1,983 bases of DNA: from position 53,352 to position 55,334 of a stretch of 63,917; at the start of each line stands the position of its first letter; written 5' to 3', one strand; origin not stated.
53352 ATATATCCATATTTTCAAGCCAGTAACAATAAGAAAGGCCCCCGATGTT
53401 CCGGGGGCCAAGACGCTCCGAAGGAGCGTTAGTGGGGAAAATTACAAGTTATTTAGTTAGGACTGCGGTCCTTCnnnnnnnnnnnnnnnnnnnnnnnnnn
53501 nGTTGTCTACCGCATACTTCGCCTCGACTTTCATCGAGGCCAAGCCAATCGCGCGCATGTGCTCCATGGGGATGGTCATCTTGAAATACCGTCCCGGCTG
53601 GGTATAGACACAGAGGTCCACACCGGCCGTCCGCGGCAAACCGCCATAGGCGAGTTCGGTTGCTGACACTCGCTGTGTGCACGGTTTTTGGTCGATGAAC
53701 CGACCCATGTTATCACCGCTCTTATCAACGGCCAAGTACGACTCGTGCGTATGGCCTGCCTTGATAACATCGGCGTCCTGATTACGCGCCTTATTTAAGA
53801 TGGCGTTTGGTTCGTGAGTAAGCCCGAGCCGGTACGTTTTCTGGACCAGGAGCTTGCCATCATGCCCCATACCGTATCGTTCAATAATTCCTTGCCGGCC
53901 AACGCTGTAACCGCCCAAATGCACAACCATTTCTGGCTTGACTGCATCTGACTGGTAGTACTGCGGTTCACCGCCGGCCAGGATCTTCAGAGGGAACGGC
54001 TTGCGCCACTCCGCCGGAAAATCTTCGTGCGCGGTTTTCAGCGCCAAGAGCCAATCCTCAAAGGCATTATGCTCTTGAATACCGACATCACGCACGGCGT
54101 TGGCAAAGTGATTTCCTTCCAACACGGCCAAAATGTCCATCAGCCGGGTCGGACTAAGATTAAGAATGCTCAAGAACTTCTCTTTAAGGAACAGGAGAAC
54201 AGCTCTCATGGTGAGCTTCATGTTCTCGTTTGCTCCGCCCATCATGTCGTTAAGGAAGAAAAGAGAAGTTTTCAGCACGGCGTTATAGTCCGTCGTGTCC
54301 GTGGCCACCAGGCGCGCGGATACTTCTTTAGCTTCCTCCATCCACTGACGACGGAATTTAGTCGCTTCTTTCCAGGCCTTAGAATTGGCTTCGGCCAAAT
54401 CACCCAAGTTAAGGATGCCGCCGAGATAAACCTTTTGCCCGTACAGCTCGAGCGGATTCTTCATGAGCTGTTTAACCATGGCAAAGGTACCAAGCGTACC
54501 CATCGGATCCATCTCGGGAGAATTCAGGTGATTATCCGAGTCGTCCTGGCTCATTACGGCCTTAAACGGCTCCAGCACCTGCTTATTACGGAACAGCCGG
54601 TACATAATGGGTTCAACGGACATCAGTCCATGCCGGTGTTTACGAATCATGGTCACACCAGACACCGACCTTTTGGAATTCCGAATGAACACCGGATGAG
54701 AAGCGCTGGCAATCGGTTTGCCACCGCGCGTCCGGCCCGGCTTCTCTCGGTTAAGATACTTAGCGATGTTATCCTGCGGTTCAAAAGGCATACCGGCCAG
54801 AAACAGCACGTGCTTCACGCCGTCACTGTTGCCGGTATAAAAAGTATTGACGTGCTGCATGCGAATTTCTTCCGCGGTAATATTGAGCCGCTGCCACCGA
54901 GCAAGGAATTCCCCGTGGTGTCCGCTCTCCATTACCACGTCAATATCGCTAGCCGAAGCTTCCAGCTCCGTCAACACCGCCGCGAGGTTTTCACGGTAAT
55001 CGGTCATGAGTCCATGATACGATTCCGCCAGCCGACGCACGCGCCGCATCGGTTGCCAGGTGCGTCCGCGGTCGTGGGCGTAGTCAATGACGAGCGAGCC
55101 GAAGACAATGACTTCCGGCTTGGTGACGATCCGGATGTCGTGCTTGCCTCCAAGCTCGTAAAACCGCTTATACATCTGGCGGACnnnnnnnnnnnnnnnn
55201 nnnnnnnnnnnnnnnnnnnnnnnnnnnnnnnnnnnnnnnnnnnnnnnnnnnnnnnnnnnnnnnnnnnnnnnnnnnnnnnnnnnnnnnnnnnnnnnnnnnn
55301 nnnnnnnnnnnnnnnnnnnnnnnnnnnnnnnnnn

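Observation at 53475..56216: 913-aa GC-rich orphan fusing a long coiled coil to an Mre11/SbcD-type metallophosphoesterase motif set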

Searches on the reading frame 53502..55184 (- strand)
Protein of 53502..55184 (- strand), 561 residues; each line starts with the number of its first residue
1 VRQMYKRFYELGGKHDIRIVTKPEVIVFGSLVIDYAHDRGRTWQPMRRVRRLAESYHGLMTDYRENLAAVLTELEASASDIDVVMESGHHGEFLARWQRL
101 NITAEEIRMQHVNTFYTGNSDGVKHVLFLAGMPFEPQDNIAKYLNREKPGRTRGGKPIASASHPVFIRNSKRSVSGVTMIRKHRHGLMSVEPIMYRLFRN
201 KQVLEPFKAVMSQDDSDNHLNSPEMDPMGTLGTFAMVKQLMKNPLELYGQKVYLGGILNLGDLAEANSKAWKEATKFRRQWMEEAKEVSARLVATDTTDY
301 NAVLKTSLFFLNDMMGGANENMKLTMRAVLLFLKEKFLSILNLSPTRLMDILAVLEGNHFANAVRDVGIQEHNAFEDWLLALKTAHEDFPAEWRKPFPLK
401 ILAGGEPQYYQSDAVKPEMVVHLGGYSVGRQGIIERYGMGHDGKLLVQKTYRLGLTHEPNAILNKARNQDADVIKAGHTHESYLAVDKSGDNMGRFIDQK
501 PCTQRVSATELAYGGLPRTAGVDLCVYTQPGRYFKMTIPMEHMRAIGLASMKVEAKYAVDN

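Call 34: search_protein_families(library=pfam, alignment_id=A2, max_evalue=10)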
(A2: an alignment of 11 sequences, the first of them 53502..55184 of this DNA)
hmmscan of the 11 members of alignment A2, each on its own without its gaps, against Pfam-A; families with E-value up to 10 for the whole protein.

A. member 1, window:53502-55184:- (561 aa): 0 families

B. families by the number of members that match (of 11 scanned): 4 families
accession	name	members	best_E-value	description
PF12850.12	Metallophos_2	5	0.00063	Calcineurin-like phosphoesterase superfamily domain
PF22059.2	GumK_N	1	0.063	Glucuronosyltransferase GumK, N-terminal domain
PF13156.12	Mrr_cat_2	1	0.065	Restriction endonuclease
PF00768.25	Peptidase_S11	1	0.12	D-alanyl-D-alanine carboxypeptidase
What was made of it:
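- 53568..54560 (-): C-terminal calcineurin-like metallophosphoesterase domain (aa 553-883). Sub-threshold Metallophos_2 hits in 5 of 11 members (call 34).
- On Calcineurin-like metallophosphoesterase superfamily: Five of 11 members match Metallophos_2 below threshold (call 34).
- Metallophos_2 matches 5 of 11 members, best E 6e-4 (call 34). The weak Pfam hits are to the generic Metallophos_2 model (call 34).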

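Call 39: predict_structure(alignment_id=A2)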
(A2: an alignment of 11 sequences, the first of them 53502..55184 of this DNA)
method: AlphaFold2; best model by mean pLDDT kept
length: 561 residues; sequences in the alignment: 11
mean_pLDDT: 42.5   pTM: 0.46
mean pLDDT of the five models: 42.5, 39.2, 38.6, 37.0, 36.8
residues with pLDDT >= 90: 0; 70-90: 37; 50-70: 133; < 50: 391
segments of 3 or more residues with pLDDT < 50: 1-208, 216-218, 221-224, 256-285, 313-324, 344-450, 478-481, 489-492, 502-520
pLDDT, mean of each block of 10 residues (from residue 1): 44 38 28 27 29 31 41 39 27 26 29 25 27 26 29 26 31 36 38 39 39 54 56 72 63 53 41 39 47 71 68 42 50 57 50 36 36 40 43 33 28 30 22 23 31 54 61 57 53 59 38 33 61 61 69 72 65
secondary structure, 60 per line:
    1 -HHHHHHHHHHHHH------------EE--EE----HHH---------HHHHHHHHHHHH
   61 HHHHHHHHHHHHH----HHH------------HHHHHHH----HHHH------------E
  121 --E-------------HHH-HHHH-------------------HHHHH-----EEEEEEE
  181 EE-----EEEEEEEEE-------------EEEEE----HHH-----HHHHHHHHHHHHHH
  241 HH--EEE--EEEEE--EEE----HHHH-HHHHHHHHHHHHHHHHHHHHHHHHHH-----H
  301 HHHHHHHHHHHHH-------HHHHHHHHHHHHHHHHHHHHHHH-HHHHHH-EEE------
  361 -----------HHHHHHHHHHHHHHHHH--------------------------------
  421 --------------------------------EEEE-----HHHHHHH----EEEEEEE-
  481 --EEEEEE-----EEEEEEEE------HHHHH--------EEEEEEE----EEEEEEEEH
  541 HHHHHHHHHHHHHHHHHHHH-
elements in order: H2-14 H49-73 H93-99 H104-107 H141-144 H164-168 E174-182 E188-196 E210-214 H227-242 E245-247 E250-254 E257-259 H264-267 H269-294 H300-313 H321-343 H345-350 E352-354 H372-388 E453-456 H462-468 E473-479 E483-488 E494-501 H508-512 E521-527 E532-539 H540-560
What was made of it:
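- The truncated model failed (pLDDT 42, call 39), so no clean domain-level fold search could be run.
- Tried and rejected: A second structure job on aa 345-905 with 11 sequences failed (pLDDT 42, call 39).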

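Call 40: search_protein_representatives(alignment_id=A2)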
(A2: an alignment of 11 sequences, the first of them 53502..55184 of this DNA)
Query: 11 sequences, 562 profile positions. Proteins with E-value up to 0.001 (for the whole library): 41; up to 1e-10: 36; up to 1e-30: 29. The best 41 are listed.
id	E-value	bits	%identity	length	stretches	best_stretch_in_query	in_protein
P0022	0.0e+00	1018.9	-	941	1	1-562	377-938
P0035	2.4e-275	930.8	-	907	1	1-561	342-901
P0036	1.4e-136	472.7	-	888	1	1-561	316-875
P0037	4.5e-78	279.5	-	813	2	69-555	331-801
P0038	5.2e-76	272.7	-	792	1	3-561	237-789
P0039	5.1e-75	269.4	-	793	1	3-561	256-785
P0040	4.9e-74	266.2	-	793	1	2-553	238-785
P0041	8.0e-74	265.5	-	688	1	2-380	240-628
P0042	1.1e-70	255.1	-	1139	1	1-545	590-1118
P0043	2.0e-70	254.3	-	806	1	1-561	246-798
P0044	7.1e-70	252.5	-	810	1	3-561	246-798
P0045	1.2e-68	248.5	-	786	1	1-560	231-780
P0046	6.7e-67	242.7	-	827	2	5-396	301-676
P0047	1.2e-64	235.2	-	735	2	3-384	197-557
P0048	6.1e-63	229.6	-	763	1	1-561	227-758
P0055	1.1e-55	205.7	-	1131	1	75-554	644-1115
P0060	3.8e-46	174.1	-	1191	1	76-560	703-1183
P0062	3.1e-31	124.9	-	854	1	8-561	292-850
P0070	1.7e-08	49.9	-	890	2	74-384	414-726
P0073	6.0e-05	38.1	-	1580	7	52-99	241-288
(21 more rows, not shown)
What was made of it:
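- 53475..56216 (-): Whole gene, 913 aa: founding member, in this window, of an unnamed Patescibacteria-specific family. 41 clusters at 50% identity in 1.84 billion proteins (call 40).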

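Call 46: find_encoding_contigs(protein=P0038, flank=8000, max_places=3)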
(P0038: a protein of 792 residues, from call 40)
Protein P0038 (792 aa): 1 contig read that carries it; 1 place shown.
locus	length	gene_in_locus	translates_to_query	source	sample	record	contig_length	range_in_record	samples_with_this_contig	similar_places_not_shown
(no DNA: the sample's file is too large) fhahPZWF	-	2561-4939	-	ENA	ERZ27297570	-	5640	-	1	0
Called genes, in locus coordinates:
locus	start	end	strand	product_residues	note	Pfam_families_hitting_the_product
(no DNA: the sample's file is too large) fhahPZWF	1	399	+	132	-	?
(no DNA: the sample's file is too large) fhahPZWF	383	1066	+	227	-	PF00300:His_Phos_1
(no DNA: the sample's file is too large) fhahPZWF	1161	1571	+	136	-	PF01625:PMSR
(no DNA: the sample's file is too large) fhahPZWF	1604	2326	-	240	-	PF00175:NAD_binding_1, PF08030:NAD_binding_6 (faint)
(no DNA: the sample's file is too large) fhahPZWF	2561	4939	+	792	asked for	-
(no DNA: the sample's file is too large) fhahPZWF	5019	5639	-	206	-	?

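Call 47: find_encoding_contigs(protein=P0042, flank=8000, max_places=3)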
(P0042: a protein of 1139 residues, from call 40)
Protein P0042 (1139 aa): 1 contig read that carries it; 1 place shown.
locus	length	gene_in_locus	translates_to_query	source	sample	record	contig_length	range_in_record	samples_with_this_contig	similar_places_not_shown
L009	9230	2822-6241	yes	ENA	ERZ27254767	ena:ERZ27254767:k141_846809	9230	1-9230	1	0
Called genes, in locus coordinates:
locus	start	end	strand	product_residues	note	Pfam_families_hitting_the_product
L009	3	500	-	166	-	?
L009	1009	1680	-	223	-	-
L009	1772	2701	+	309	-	PF02219:MTHFR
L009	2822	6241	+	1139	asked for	-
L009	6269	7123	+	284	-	PF19656:DUF6159, PF24400:DUF7544 (weak)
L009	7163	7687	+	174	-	PF01936:NYN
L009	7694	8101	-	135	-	PF07884:VKOR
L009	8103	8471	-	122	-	-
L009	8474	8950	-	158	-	PF00127:Copper-bind (weak)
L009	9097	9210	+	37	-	-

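Call 51: list_cluster_members(proteins=[P0036, P0037, P0039, P0040, P0043, P0045, P0048, P0055, P0060, P0062])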
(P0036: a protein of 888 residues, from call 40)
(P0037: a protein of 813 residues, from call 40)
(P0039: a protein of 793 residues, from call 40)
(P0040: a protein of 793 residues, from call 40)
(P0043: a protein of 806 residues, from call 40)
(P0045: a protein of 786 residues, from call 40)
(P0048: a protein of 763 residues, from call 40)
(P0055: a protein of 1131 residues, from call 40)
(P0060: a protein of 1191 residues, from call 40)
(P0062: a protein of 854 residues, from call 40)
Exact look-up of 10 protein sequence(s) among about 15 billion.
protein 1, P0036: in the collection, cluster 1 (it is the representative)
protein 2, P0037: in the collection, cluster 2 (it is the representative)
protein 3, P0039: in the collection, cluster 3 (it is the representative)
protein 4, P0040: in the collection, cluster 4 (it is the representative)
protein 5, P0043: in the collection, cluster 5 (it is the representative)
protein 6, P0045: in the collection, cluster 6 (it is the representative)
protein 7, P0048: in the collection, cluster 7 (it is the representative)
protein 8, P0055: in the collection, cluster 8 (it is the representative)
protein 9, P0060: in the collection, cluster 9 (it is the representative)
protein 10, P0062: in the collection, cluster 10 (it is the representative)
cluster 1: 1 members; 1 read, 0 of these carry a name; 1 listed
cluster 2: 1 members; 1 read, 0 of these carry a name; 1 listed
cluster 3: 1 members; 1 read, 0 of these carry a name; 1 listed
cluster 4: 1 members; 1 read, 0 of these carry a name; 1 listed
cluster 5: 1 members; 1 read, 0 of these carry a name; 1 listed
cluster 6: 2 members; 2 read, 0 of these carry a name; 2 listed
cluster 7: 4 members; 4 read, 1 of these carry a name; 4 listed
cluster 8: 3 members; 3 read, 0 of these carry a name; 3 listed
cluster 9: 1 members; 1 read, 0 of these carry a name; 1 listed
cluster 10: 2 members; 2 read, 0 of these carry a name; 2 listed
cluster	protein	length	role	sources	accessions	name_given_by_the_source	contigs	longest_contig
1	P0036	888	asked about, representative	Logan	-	-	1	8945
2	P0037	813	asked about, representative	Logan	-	-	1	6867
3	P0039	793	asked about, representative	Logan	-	-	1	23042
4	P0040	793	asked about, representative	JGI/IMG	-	-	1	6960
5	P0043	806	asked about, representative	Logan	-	-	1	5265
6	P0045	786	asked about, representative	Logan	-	-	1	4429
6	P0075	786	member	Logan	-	-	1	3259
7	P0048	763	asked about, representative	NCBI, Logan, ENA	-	-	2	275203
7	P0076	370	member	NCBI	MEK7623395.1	MAG: hypothetical protein AAB408_01865 [Patescibacteria group bacterium]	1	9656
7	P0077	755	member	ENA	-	-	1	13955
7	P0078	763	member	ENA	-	-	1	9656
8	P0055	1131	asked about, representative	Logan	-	-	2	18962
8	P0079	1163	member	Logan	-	-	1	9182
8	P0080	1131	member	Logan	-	-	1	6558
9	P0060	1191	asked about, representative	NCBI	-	-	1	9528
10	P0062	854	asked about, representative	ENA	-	-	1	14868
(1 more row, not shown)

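Call 52: find_encoding_contigs(protein=P0048, flank=7000, max_places=2)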
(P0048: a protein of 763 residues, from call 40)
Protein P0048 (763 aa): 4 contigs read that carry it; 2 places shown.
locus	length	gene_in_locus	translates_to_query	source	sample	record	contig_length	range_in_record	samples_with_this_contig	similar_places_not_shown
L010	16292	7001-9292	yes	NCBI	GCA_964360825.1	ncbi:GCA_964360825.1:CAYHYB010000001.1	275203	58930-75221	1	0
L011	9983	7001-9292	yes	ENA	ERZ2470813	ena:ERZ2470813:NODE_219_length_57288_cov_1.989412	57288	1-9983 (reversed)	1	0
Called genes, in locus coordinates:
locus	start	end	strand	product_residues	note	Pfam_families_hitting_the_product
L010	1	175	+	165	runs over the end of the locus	PF23477:zf_Tbcl_2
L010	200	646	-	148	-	-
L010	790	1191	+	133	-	PF00903:Glyoxalase, PF22677:Ble-like_N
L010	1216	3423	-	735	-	PF01833:TIG (faint), PF28405:DUF8390 (faint)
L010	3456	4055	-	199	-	PF09997:DUF2238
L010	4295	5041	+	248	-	PF13462:Thioredoxin_4, PF00085:Thioredoxin (faint), PF13098:Thioredoxin_2, PF01323:DSBA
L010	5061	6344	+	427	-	PF02812:ELFV_dehydrog_N, PF00208:ELFV_dehydrog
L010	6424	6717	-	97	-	-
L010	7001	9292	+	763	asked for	-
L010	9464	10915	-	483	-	PF12733:Cadherin-like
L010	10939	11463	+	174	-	PF11969:DcpS_C, PF01230:HIT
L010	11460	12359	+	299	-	PF00293:NUDIX, PF14815:NUDIX_4 (faint), PF22327:Nudt16-like (faint), PF00293:NUDIX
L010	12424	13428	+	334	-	PF01073:3Beta_HSD, PF01370:Epimerase, PF02719:Polysacc_synt_2, PF04321:RmlD_sub_bind, PF07993:NAD_binding_4, PF13460:NAD_binding_10 (weak), PF16363:GDP_Man_Dehyd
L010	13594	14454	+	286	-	PF01370:Epimerase, PF04321:RmlD_sub_bind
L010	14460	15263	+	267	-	PF00535:Glycos_transf_2, PF13641:Glyco_tranf_2_3 (weak)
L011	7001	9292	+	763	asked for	-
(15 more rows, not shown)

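Call 53: find_encoding_contigs(protein=P0039, flank=7000, max_places=2)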
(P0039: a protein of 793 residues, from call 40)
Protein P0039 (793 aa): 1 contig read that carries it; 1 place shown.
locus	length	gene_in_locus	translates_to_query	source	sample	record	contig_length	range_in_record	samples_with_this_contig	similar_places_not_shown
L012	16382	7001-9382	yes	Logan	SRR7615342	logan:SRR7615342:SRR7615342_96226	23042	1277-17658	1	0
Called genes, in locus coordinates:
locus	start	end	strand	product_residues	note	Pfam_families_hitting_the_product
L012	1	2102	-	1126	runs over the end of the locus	?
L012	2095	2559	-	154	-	PF08281:Sigma70_r4_2 (faint)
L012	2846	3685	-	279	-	PF01944:SpoIIM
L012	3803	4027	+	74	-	-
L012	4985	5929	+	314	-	PF13365:Trypsin_2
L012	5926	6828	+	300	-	PF13365:Trypsin_2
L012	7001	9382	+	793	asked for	-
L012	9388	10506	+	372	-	PF00004:AAA, PF13401:AAA_22 (faint)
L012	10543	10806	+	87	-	-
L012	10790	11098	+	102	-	-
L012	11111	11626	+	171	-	PF13404:HTH_AsnC-type (weak), PF13412:HTH_24 (weak)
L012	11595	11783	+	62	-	-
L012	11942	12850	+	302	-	-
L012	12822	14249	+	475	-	PF01841:Transglut_core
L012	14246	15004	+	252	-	PF01145:Band_7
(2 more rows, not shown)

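Call 54: find_encoding_contigs(protein=P0055, flank=7000, max_places=2)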
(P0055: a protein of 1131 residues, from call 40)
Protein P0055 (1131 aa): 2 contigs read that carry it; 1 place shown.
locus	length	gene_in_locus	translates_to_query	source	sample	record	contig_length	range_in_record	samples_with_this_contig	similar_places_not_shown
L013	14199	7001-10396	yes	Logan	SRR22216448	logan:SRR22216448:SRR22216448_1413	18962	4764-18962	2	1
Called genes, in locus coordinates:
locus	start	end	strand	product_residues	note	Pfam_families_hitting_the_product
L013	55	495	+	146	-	PF01037:AsnC_trans_reg (weak)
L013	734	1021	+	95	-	-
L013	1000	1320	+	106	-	-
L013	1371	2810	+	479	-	-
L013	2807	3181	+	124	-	-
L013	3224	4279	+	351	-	PF02445:NadA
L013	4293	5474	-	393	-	PF13360:PQQ_2, PF13570:Beta-prop_ACSF4, PF25293:Beta-prop_EMC1_N (faint), PF01011:PQQ (faint), PF23414:Beta-prop_EML_2 (faint), PF13360:PQQ_2, PF13570:Beta-prop_ACSF4, PF13360:PQQ_2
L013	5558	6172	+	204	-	PF16473:Rv2179c-like (weak)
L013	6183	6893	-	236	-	-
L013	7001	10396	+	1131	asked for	-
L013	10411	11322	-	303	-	PF01972:SDH_protease, PF25145:NfeD1b_N, PF01343:Peptidase_S49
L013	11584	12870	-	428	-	-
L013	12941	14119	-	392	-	-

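Call 62: search_dna_similar(query=window:53502-55184:-, collection=phages, mode=protein, max_evalue=1, max_rows=15)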
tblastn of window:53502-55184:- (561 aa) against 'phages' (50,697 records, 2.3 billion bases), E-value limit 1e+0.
No match.

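Call 78: search_protein_families(library=pfam, proteins=[L009:2822-3772:+, L013:7001-7939:+, P0060, P0070, P0073], max_evalue=0.1)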
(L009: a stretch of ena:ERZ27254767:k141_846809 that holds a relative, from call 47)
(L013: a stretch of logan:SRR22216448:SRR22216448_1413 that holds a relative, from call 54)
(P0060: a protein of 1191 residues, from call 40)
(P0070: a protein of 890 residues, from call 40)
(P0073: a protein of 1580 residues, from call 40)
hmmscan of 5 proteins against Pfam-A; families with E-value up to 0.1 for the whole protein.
L009:2822-3772:+ (317 aa): 3 families
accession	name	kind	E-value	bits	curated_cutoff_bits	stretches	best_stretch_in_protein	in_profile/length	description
PF01978.25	TrmB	-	0.052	13.8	25.6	0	145-187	4-46/68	Sugar-specific transcriptional regulator TrmB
PF18954.5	DUF5697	-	0.07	13.7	27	0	9-82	1-77/161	Family of unknown function (DUF5697)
PF13814.12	Replic_Relax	-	0.074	13.6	25.3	0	12-61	1-51/191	Replication-relaxation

L013:7001-7939:+ (313 aa): 3 families
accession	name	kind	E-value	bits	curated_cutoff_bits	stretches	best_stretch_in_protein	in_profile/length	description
PF01726.22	LexA_DNA_bind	-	0.014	15.6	23.7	0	11-39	7-35/65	LexA DNA binding domain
PF21148.3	NSUN5_fdxn-like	-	0.041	14.8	24.5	0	71-102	2-32/78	NOL1/NOP2/Sun domain family member 5, ferredoxin-like domain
PF02190.22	LON_substr_bdg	-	0.074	13.4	28.7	0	115-179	125-189/200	ATP-dependent protease La (LON) substrate-binding domain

P0060 (1191 aa): 1 family
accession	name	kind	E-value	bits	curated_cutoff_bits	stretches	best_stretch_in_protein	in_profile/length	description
PF00149.33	Metallophos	-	0.00032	21.6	21.5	1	957-1100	48-190/191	Calcineurin-like phosphoesterase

P0070 (890 aa): 1 family
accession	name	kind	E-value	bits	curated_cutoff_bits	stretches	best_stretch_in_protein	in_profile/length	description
PF10473.14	CENP-F_leu_zip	-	0.044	14.3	34.5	0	212-273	17-77/140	Leucine-rich repeats of kinetochore protein Cenp-F/LEK1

P0073 (1580 aa): 11 families
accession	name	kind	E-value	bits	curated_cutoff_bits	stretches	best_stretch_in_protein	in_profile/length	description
PF18947.5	HAMP_2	-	0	1016.9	24.3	13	382-446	1-65/67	HAMP domain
PF00672.30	HAMP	-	4.3e-40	136.2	25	0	227-262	14-49/53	HAMP domain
PF00015.26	MCPsignal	-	5.6e-38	130.9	34.6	1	1347-1527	3-169/172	Methyl-accepting chemotaxis protein (MCP) signalling domain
PF24408.1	wHTH-Calcineurin_assc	-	5.5e-08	33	27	0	976-1003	7-36/56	wHTH-Calcineurin_assc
PF20155.4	TMP_3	-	2.6e-05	24.5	41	1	1488-1571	3-86/192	Tape measure protein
PF05728.18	UPF0227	-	0.0015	18.9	21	0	975-1035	112-172/187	Uncharacterised protein family (UPF0227)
PF18575.6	HAMP_N3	-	0.0039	17.1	25.7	1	53-81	14-42/43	HAMP N-terminal domain 3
PF05517.18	p25-alpha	-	0.016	15.9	22.6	0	457-480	101-124/153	p25-alpha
PF03915.18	AIP3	-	0.024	14.2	31.6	1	1254-1539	68-334/406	Actin interacting protein 3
PF21927.1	McpB_HAMP_2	-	0.035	14.6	27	0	142-168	19-45/49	Methyl-accepting chemotaxis protein McpB, second HAMP domain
PF04202.18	Mfp-3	-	0.039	14.8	22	0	539-569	1-31/71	Foot protein 3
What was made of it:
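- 53568..54560 (-): Family member P0060 passes Pfam's Metallophos cut-off (call 78).
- On Calcineurin-like metallophosphoesterase superfamily: One distant member, P0060, reaches 21.6 bits against a cut-off of 21.5 (call 78).
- P0060 reaches Pfam's Metallophos gathering score (call 78).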
